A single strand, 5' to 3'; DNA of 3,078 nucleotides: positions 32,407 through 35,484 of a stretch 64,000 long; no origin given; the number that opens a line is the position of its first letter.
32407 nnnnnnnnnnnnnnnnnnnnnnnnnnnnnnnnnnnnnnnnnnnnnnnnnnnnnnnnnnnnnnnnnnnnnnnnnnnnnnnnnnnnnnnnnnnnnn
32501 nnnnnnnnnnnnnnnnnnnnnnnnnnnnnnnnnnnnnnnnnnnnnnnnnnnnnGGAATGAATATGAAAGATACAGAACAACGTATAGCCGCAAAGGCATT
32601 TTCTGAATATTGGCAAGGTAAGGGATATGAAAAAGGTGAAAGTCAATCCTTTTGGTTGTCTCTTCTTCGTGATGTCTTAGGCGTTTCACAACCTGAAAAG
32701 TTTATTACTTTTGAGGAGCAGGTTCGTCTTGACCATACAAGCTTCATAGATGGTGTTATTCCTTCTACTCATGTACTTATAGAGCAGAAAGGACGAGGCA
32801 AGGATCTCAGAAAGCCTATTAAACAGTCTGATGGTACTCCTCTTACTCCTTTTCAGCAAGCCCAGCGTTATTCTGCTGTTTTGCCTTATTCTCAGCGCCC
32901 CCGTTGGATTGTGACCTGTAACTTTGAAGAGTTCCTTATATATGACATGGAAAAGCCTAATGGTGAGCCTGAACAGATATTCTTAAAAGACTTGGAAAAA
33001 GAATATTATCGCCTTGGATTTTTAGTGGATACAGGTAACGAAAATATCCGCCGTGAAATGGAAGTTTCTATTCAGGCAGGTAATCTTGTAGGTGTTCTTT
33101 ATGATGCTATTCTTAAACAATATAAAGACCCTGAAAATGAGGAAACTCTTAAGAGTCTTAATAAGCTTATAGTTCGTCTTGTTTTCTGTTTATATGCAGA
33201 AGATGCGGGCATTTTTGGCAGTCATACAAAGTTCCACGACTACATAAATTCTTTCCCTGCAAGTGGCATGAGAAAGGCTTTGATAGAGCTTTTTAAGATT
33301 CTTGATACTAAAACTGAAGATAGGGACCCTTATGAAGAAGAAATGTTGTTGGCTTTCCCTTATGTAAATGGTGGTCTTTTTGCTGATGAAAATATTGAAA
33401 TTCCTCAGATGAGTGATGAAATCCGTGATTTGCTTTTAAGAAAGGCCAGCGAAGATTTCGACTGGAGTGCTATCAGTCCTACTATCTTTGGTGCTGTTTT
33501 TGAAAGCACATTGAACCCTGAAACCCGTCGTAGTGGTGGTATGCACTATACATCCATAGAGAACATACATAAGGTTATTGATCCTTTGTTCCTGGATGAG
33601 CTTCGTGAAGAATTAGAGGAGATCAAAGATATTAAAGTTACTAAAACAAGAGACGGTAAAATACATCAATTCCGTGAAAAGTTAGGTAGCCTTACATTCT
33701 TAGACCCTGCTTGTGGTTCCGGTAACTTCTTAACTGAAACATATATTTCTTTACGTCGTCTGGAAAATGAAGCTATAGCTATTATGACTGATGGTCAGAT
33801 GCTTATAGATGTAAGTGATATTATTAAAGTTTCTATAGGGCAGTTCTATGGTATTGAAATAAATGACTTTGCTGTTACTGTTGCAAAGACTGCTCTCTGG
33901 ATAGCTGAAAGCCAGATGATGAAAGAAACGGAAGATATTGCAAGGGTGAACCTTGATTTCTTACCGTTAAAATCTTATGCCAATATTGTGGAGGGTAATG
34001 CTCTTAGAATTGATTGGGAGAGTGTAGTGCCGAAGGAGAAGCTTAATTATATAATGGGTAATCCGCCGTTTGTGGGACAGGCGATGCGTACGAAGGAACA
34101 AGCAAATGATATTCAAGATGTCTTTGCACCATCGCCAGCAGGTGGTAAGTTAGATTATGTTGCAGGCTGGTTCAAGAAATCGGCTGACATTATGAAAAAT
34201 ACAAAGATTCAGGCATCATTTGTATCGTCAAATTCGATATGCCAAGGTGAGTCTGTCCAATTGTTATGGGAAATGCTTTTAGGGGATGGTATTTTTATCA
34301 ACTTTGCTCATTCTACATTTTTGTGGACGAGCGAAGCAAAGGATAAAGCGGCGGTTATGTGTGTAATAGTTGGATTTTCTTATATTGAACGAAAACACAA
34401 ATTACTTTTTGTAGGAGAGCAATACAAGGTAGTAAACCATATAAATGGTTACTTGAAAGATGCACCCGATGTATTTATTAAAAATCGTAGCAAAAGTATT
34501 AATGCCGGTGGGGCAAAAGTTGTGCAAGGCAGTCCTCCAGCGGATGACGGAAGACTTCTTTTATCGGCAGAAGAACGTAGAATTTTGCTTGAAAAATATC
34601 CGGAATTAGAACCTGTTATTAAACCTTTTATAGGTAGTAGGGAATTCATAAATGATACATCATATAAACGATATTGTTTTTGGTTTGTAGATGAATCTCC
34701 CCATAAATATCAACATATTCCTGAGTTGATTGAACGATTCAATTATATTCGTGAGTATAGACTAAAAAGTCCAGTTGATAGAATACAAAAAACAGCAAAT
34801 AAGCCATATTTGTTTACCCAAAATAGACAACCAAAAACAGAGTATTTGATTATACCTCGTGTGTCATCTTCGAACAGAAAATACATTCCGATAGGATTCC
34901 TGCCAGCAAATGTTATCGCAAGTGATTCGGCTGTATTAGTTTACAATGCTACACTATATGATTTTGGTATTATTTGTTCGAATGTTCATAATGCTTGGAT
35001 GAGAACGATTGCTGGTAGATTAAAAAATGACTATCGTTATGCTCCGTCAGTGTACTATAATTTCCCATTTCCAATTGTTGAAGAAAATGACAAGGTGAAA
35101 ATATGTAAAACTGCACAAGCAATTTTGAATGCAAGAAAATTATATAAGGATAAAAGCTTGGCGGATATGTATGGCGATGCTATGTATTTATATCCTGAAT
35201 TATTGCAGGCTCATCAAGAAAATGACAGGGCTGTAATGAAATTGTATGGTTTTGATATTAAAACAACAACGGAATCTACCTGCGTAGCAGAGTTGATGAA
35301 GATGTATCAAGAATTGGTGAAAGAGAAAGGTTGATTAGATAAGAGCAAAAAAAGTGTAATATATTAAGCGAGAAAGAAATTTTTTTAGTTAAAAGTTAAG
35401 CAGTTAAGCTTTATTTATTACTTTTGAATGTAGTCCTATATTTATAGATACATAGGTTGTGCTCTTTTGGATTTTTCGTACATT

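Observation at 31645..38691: Defence-type island inserted next to tRNA-Ser: class II Fic + MmeI-family type IIL RM enzyme + AT-rich orphan gene + DUF3892 + stand-alone AAA_15/21 ATPase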

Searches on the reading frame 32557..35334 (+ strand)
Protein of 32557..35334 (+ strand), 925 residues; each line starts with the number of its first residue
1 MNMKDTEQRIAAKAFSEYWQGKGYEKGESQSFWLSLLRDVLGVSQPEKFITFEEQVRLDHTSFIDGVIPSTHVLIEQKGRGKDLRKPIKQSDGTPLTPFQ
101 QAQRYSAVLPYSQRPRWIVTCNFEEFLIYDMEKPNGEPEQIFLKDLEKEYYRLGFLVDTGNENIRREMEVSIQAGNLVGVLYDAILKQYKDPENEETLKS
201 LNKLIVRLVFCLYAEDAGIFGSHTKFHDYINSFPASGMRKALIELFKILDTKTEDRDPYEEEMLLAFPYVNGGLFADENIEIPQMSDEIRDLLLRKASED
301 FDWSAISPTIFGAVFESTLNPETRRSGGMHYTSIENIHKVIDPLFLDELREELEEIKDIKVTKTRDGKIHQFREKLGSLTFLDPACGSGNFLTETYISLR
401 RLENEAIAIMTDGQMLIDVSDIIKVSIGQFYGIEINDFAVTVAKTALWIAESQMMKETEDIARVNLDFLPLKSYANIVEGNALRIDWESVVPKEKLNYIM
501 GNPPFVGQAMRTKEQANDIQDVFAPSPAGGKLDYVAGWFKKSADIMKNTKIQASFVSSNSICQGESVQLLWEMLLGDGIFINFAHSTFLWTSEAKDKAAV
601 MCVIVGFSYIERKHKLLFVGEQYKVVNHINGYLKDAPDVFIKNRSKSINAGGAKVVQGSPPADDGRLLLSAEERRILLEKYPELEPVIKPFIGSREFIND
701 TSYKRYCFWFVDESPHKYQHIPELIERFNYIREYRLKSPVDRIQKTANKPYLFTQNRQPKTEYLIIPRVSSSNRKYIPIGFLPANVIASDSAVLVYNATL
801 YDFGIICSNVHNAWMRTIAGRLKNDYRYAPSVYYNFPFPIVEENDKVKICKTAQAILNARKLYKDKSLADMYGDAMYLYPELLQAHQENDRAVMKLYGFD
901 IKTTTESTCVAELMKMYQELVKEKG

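Call 4: search_protein_families(library=pfam, proteins=[window:32557-35334:+], max_evalue=0.01)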
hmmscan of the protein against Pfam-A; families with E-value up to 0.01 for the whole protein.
window:32557-35334:+ (925 aa): 8 families
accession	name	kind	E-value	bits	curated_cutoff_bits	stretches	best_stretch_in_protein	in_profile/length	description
PF20473.4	MmeI_Mtase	-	2.1e-87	293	27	1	364-618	6-258/259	MmeI, DNA-methyltransferase domain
PF20466.3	MmeI_TRD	-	1.9e-62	210.8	27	1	635-839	1-205/207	MmeI, target recognition domain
PF20464.3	MmeI_N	-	2.5e-36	126.1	27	1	12-188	3-181/181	MmeI, N-terminal domain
PF20465.4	MmeI_hel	-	1.3e-20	74.4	27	1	200-275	2-75/75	MmeI, helicase spacer domain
PF20467.3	MmeI_C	-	3.5e-16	59.6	27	1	843-922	3-80/83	MmeI, C-terminal domain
PF07669.17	Eco57I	-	1.1e-09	39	25.3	1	429-569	2-148/171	Eco57I restriction-modification methylase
PF02384.22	N6_Mtase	-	2.5e-05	24.2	20.4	1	381-519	50-148/311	N-6 DNA Methylase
PF01170.24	UPF0020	-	0.0087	16.2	22.3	0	379-455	30-104/197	RMKL-like, methyltransferase domain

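Call 5: search_protein_families(library=padloc, proteins=[window:32557-35334:+], max_evalue=0.01)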
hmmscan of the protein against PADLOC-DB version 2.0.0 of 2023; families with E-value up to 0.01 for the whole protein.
window:32557-35334:+ (925 aa): 33 families (the best 25 are shown)
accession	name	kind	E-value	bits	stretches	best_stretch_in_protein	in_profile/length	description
PDLC03598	REase_MTase_IIG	-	0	1115.2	1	2-924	2-911/912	Type IIG restriction enzyme-methyltransferase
PDLC03599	REase_MTase_IIG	-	3.2e-88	294.7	2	8-717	4-694/959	Type IIG restriction enzyme-methyltransferase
PDLC03627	REase_MTase_IIG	-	1.8e-73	245.9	2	88-483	109-511/1136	Type IIG restriction enzyme-methyltransferase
PDLC02643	DrmMI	-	7.8e-37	124.7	1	493-903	866-1278/1347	DrmMI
PDLC02644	DrmMI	-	5.6e-21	72.2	2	494-711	380-588/988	DrmMI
PDLC04134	mad2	-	9.8e-18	62.2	1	52-508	29-370/492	mads_2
PDLC03609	REase_MTase_IIG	-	1.3e-12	44.4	1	363-587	421-647/1066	Type IIG restriction enzyme-methyltransferase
PDLC02646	DrmMI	-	4.4e-11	39.6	1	496-839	283-635/792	DrmMI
PDLC02640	DrmMI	-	1.1e-10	37.8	1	555-903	552-915/1015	DrmMI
PDLC03612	REase_MTase_IIG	-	3.3e-10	36.8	1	160-283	239-364/1247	Type IIG restriction enzyme-methyltransferase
PDLC02529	PglX|PglXI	-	6.9e-08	28.6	1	377-458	227-301/1189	PglX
PDLC03335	MTase_II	-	1.4e-07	28.6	1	379-570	104-268/607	Type II methyltransferase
PDLC03630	REase_MTase_IIG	-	1.4e-07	27.8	1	375-458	403-477/1100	Type IIG restriction enzyme-methyltransferase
PDLC02638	DrmMI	-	5.4e-07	26.1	0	194-277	277-358/935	DrmMI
PDLC02639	DrmMI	-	1.2e-06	25.1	1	496-696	583-781/803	DrmMI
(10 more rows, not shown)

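Call 6: search_protein_families(library=ncbifam, proteins=[window:32557-35334:+], max_evalue=0.01)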
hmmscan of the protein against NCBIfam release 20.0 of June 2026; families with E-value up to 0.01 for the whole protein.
window:32557-35334:+ (925 aa): 4 families
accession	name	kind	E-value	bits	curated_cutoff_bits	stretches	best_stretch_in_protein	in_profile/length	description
NF033452.1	BREX_1_MTaseX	exception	2.2e-06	25.8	500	1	362-450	298-378/1210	BREX-1 system adenine-specific DNA-methyltransferase PglX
NF033451.1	BREX_2_MTaseX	equivalog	4.9e-06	24.5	400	1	376-454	222-293/1185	BREX-2 system adenine-specific DNA-methyltransferase PglX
NF033455.1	BREX_6_MTaseX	exception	1.7e-05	22.6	900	1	369-466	320-414/1319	BREX-6 system adenine-specific DNA-methyltransferase PglX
NF047738.1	antiphage_MADS2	equivalog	0.0014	17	720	1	380-509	334-456/654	methylation-associated defense system DNA methyltransferase MAD2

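Call 55: search_solved_structures(query=window:32557-35334:+, max_evalue=0.00001, show_alignments=1)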
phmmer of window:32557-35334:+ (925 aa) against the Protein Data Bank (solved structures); distinct sequences matched with E-value up to 0.00001: 1.
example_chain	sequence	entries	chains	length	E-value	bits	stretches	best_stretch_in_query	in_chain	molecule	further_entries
5hr4_C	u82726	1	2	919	1.1e-172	579.3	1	7-920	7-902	MmeI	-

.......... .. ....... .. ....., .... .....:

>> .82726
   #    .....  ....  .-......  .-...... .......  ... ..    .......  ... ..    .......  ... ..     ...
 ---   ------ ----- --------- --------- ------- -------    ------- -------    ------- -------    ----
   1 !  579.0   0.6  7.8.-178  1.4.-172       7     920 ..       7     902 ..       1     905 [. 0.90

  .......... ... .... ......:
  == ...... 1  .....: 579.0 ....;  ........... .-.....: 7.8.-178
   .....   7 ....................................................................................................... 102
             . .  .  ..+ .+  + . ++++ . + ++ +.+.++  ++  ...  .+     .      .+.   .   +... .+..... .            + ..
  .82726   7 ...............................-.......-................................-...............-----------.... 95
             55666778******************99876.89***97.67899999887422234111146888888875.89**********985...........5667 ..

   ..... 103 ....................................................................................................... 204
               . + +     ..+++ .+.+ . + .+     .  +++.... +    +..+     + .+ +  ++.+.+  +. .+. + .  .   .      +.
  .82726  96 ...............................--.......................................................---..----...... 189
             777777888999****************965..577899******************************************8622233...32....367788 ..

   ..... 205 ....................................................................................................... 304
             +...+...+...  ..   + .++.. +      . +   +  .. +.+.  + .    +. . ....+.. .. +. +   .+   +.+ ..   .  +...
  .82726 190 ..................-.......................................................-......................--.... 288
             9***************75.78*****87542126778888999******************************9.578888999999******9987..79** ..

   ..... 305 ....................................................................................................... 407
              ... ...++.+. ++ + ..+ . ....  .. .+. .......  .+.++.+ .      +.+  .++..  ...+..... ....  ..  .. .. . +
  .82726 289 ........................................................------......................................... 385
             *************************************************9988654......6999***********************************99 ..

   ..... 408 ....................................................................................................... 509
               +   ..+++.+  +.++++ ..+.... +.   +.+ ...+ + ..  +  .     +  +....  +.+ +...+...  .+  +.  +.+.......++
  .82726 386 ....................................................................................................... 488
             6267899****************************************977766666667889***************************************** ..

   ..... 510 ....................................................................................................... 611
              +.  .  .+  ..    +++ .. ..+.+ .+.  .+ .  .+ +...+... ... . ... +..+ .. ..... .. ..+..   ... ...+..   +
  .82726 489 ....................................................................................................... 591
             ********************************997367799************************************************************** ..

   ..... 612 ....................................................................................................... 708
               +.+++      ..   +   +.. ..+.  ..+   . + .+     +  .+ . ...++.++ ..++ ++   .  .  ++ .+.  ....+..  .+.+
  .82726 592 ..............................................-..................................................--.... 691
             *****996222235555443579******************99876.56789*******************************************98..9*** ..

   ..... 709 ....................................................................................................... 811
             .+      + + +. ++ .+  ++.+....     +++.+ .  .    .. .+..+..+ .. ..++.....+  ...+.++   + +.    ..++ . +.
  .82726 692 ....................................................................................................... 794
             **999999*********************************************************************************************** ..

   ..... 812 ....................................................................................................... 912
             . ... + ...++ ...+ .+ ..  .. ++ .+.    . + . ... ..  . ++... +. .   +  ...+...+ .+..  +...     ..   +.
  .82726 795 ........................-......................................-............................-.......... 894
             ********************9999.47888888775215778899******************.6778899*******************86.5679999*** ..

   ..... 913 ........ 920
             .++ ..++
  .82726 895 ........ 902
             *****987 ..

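Call 86: find_homologous_proteins(query=window:32563-35334:+, max_evalue=1e-50)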
Query window:32563-35334:+ (923 aa): 8000 proteins with E <= 1e-50 among 8000 candidates; the best 120 are listed.
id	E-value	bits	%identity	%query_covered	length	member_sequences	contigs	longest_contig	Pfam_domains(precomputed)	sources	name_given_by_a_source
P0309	0.0e+0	2121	100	100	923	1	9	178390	PF20465.5,PF02384.23,PF07669.18,PF20466.4,PF20464.4,PF20467.4,PF20473.5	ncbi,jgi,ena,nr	ncbi:MAG: class I SAM-dependent DNA methyltransferase [Ruminococcaceae bacterium]|nr:class I SAM-dep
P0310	0.0e+0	1872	88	100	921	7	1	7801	PF20465.5,PF02384.23,PF07669.18,PF20466.4,PF20464.4,PF20467.4,PF20473.5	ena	-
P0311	0.0e+0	1722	81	100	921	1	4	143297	PF20465.5,PF07669.18,PF20466.4,PF20464.4,PF20467.4,PF20473.5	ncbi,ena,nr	ncbi:MAG: class I SAM-dependent DNA methyltransferase [Clostridia bacterium]|nr:class I SAM-dependen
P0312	0.0e+0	1718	81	100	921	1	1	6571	PF20465.5,PF07669.18,PF20466.4,PF20464.4,PF20467.4,PF20473.5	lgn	-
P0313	0.0e+0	1718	81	100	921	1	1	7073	PF20465.5,PF07669.18,PF20466.4,PF20464.4,PF20467.4,PF20473.5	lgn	-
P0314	0.0e+0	1710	80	100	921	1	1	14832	PF20465.5,PF07669.18,PF20466.4,PF20464.4,PF20467.4,PF20473.5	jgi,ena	-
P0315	0.0e+0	1702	79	100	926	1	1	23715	PF20465.5,PF07669.18,PF20466.4,PF20464.4,PF20467.4,PF20473.5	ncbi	-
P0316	0.0e+0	1700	79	100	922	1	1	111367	PF20465.5,PF07669.18,PF20466.4,PF20464.4,PF20467.4,PF20473.5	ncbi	-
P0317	0.0e+0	1667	78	100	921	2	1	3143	PF20465.5,PF07669.18,PF20466.4,PF20464.4,PF20467.4,PF20473.5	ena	-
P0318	0.0e+0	1643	77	100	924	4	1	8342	PF20465.5,PF07669.18,PF20466.4,PF20464.4,PF20467.4,PF20473.5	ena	-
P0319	0.0e+0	1631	76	100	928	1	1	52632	PF20465.5,PF07669.18,PF20466.4,PF20464.4,PF20467.4,PF20473.5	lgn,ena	-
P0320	0.0e+0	1629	77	99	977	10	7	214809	PF20465.5,PF07669.18,PF20466.4,PF20464.4,PF20467.4,PF20473.5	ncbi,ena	-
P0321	0.0e+0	1626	77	100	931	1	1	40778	PF20465.5,PF07669.18,PF20466.4,PF20464.4,PF20467.4,PF20473.5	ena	-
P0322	0.0e+0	1623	76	100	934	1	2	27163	PF20465.5,PF07669.18,PF20466.4,PF20464.4,PF20467.4,PF20473.5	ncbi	-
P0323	0.0e+0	1623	76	100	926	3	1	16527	PF20465.5,PF07669.18,PF20466.4,PF20464.4,PF20467.4,PF20473.5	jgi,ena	-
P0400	0.0e+0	1415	70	100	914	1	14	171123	PF20465.5,PF02384.23,PF07669.18,PF20466.4,PF20464.4,PF20467.4,PF20473.5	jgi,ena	-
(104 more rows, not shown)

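Call 87: find_encoding_contigs(protein=P0310, flank=4000, max_places=2)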
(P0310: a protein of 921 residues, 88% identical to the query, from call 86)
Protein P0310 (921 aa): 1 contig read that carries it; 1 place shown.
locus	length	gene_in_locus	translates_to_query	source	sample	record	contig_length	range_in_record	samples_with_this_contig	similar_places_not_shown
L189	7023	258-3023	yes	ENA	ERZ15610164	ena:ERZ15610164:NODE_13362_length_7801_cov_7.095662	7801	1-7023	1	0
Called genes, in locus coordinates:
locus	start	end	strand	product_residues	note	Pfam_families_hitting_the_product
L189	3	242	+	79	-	?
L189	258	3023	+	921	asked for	PF20464:MmeI_N, PF20465:MmeI_hel, PF02384:N6_Mtase (faint), PF20473:MmeI_Mtase, PF07669:Eco57I, PF20466:MmeI_TRD, PF20467:MmeI_C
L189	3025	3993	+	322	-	PF11185:DUF2971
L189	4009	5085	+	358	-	PF08867:FRG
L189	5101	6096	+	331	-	PF01661:Macro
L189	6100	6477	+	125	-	-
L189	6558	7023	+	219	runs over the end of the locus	-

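Call 88: find_encoding_contigs(protein=P0311, flank=4000, max_places=2)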
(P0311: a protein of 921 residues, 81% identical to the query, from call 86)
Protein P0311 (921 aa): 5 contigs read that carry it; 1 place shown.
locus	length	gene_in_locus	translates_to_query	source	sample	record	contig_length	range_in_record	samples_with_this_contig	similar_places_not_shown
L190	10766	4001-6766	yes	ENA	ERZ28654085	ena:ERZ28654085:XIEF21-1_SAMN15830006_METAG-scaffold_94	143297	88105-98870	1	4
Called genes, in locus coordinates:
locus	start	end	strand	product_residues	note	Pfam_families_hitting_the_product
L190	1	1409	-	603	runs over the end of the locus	PF07833:Cu_amine_oxidN1 (faint)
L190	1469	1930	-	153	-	PF06908:YpsA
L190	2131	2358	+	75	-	PF13560:HTH_31, PF12844:HTH_19 (weak), PF13443:HTH_26 (weak), PF01381:HTH_3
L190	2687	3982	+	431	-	PF13173:AAA_14, PF13635:DUF4143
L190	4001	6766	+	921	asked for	PF20464:MmeI_N, PF20465:MmeI_hel, PF20473:MmeI_Mtase, PF07669:Eco57I, PF20466:MmeI_TRD, PF20467:MmeI_C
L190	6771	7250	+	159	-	-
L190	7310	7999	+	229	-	-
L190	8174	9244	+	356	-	-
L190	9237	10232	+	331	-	-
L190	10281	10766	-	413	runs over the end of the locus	PF09547:SpoIVA_ATPase, PF20438:SpoIVA_middle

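Call 89: find_encoding_contigs(protein=P0316, flank=4000, max_places=2)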
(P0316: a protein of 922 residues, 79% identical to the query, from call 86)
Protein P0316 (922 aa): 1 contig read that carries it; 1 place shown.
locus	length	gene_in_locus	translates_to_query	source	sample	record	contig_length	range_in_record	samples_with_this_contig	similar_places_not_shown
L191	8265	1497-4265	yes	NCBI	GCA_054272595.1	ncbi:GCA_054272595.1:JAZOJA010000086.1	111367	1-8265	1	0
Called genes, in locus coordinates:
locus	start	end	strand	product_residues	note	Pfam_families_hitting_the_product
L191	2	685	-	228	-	?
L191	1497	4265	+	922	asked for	PF20464:MmeI_N, PF20465:MmeI_hel, PF20473:MmeI_Mtase, PF07669:Eco57I, PF20466:MmeI_TRD, PF20467:MmeI_C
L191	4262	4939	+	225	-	-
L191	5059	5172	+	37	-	-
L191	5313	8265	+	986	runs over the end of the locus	PF13289:SIR2_2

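Call 90: find_encoding_contigs(protein=P0400, flank=4000, max_places=2)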
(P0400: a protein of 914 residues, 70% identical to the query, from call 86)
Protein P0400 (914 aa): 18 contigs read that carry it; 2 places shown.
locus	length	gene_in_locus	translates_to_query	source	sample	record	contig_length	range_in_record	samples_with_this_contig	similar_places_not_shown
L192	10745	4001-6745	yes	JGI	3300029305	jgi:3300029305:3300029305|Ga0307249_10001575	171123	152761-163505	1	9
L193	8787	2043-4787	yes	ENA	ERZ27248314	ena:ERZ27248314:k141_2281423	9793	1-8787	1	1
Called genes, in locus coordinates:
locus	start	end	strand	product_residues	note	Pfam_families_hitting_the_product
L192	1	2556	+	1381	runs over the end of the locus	PF09479:Flg_new, PF00404:Dockerin_1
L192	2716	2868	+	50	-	PF12116:SpoIIID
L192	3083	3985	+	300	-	PF02661:Fic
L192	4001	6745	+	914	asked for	PF20464:MmeI_N, PF20465:MmeI_hel, PF02384:N6_Mtase (weak), PF20473:MmeI_Mtase, PF07669:Eco57I, PF20466:MmeI_TRD, PF20467:MmeI_C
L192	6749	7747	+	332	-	-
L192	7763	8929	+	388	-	PF14022:DUF4238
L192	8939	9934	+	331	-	PF01661:Macro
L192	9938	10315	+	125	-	-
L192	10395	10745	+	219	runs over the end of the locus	-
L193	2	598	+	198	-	?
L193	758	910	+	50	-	PF12116:SpoIIID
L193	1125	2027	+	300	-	PF02661:Fic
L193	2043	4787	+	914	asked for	PF20464:MmeI_N, PF20465:MmeI_hel, PF02384:N6_Mtase (weak), PF20473:MmeI_Mtase, PF07669:Eco57I, PF20466:MmeI_TRD, PF20467:MmeI_C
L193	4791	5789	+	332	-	-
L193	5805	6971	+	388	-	PF14022:DUF4238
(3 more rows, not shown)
